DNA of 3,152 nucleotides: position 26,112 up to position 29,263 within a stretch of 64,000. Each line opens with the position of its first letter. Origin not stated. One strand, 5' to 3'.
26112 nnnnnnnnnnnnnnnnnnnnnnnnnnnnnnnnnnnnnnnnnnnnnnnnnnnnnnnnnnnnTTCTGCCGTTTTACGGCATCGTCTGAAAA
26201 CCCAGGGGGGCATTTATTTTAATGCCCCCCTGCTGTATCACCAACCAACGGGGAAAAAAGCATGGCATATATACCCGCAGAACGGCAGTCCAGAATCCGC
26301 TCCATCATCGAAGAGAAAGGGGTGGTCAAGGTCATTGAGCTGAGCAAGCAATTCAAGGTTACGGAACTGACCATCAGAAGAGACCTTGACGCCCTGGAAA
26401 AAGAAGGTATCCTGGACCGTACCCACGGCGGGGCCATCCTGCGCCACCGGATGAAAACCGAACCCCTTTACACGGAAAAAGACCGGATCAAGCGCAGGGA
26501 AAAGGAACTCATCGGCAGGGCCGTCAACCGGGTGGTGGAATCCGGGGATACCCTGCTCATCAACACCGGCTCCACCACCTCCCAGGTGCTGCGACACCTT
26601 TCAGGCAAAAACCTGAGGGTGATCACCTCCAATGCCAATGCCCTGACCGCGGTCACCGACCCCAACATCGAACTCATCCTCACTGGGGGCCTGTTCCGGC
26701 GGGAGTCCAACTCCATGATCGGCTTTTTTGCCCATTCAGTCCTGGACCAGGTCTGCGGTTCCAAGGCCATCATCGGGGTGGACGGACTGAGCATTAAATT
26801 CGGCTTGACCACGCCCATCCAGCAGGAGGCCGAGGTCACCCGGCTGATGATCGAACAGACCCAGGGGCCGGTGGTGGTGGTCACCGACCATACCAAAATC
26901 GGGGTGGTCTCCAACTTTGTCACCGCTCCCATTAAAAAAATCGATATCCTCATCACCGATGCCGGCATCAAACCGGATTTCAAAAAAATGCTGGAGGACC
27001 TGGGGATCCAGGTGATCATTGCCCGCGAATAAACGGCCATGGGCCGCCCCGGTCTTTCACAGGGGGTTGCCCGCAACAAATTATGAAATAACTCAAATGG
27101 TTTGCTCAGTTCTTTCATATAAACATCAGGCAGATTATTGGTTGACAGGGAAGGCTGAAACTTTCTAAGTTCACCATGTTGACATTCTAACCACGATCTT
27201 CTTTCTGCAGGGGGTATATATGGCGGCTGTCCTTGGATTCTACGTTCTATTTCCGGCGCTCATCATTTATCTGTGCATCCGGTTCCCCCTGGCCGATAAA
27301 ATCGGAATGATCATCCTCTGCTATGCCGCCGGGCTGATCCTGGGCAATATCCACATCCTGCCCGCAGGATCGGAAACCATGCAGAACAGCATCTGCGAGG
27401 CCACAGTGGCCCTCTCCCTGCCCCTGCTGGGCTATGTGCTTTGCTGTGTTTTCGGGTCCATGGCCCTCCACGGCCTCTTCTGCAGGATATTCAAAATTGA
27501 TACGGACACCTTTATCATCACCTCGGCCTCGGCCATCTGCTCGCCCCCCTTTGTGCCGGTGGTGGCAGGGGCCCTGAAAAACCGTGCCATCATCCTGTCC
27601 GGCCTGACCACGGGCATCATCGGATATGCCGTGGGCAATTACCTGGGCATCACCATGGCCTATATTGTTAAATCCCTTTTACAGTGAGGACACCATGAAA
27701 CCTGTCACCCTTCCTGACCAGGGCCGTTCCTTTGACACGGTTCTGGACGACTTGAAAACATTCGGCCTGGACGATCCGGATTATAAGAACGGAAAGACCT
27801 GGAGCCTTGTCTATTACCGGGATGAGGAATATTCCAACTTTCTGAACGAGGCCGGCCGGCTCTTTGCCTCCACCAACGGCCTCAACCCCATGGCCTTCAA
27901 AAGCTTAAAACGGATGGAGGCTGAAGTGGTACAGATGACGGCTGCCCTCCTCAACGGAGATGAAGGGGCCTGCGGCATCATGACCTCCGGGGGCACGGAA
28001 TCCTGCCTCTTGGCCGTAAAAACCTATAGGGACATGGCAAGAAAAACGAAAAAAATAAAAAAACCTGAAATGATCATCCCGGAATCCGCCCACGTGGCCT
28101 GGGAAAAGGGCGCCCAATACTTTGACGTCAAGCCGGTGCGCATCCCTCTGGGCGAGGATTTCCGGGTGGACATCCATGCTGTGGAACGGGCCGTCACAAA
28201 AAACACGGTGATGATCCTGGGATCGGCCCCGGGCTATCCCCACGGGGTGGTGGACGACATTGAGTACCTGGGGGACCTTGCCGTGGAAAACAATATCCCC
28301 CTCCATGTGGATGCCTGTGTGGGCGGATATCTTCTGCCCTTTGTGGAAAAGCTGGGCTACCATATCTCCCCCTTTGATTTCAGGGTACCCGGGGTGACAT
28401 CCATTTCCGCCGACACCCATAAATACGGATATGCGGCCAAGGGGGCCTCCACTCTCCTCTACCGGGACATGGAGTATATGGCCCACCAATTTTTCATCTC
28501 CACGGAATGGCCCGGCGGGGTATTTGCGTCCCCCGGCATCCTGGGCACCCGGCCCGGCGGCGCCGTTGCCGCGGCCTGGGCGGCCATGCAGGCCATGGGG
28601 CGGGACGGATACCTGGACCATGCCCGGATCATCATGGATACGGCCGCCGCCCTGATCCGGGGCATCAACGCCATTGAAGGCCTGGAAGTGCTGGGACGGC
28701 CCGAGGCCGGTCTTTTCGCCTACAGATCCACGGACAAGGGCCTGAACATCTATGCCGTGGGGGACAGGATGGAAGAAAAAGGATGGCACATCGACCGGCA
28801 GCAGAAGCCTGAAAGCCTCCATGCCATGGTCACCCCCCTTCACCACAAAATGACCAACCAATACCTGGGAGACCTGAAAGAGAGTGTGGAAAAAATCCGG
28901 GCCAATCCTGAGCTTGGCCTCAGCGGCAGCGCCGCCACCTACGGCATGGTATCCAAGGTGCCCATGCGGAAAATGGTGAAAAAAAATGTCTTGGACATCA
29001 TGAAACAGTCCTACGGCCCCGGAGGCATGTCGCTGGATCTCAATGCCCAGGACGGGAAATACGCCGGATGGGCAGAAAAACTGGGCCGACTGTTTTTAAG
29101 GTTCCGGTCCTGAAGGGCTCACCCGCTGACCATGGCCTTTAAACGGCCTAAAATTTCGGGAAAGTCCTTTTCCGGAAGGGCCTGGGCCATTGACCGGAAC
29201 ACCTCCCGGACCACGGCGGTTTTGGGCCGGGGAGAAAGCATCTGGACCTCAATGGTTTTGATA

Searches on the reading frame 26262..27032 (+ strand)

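Call 30: search_protein_families(library=pfam, proteins=[window:26262-27032:+], max_evalue=0.0001)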
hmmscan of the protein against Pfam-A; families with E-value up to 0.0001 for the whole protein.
window:26262-27032:+ (256 aa): 3 families
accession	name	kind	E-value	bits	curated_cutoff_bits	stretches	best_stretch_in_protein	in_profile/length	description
PF00455.28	DeoRC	-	8.1e-38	130.3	31.8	1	78-233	3-159/160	DeoR C terminal sensor domain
PF08220.18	HTH_DeoR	-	8.3e-15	54.7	21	1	8-61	1-54/57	DeoR-like helix-turn-helix domain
PF08279.18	HTH_11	-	1.5e-05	25.2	25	1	8-50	1-44/55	HTH domain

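Call 59: search_protein_families(library=ncbifam, proteins=[window:26262-27032:+], max_evalue=0.00001)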
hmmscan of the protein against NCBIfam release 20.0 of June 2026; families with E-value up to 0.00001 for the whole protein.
window:26262-27032:+ (256 aa): 10 families
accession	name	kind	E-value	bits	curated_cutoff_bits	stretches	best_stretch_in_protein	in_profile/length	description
NF040755.1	AgaR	equivalog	1.3e-51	175.2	260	1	6-254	5-256/256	transcriptional repressor AgaR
NF041397.1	TranRegGlpR_Halo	equivalog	5.2e-48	163.9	300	1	4-252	2-250/253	HTH-type transcriptional regulator GlpR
NF007753.1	PRK10434.1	equivalog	1.6e-47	162.2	350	1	5-254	3-253/253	glucitol operon DNA-binding transcriptional repressor SrlR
NF007316.0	PRK09802.1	equivalog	1.1e-43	149.4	351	1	7-255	17-268/269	DeoR family transcriptional regulator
NF040890.1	trans_reg_YgbI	equivalog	6.1e-40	137.3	400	1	4-255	2-253/253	DNA-binding transcriptional repressor YgbI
NF040887.2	trans_reg_YciT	exception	1.1e-37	130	450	1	8-253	4-245/246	DNA-binding transcriptional regulator YciT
NF008154.0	PRK10906.1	equivalog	2.1e-29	102.6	331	1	8-251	6-249/252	DeoR/GlpR family transcriptional regulator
NF010034.0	PRK13509.1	equivalog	3.8e-22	78.9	244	1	7-253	5-250/251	HTH-type transcriptional regulator UlaR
NF007961.0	PRK10681.1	equivalog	4.1e-22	78.8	244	1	14-251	14-250/252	DNA-binding transcriptional repressor DeoR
NF007720.0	PRK10411.1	equivalog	5.3e-13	48.8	259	1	6-200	3-200/243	L-fucose operon activator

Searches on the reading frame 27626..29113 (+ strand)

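Call 30: search_protein_families(library=pfam, proteins=[window:27626-29113:+], max_evalue=0.0001)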
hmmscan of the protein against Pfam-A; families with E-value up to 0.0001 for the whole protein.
window:27626-29113:+ (495 aa): 3 families
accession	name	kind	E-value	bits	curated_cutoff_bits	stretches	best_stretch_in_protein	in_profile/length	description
PF00282.25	Pyridoxal_deC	-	8.3e-24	84.4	27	1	96-367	79-373/375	Pyridoxal-dependent decarboxylase conserved domain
PF00266.25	Aminotran_5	-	3.7e-08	33.2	21.5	1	101-231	48-177/371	Aminotransferase class-V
PF01041.23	DegT_DnrJ_EryC1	-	3.2e-05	23.8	19.8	1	118-231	43-147/360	DegT/DnrJ/EryC1/StrS aminotransferase family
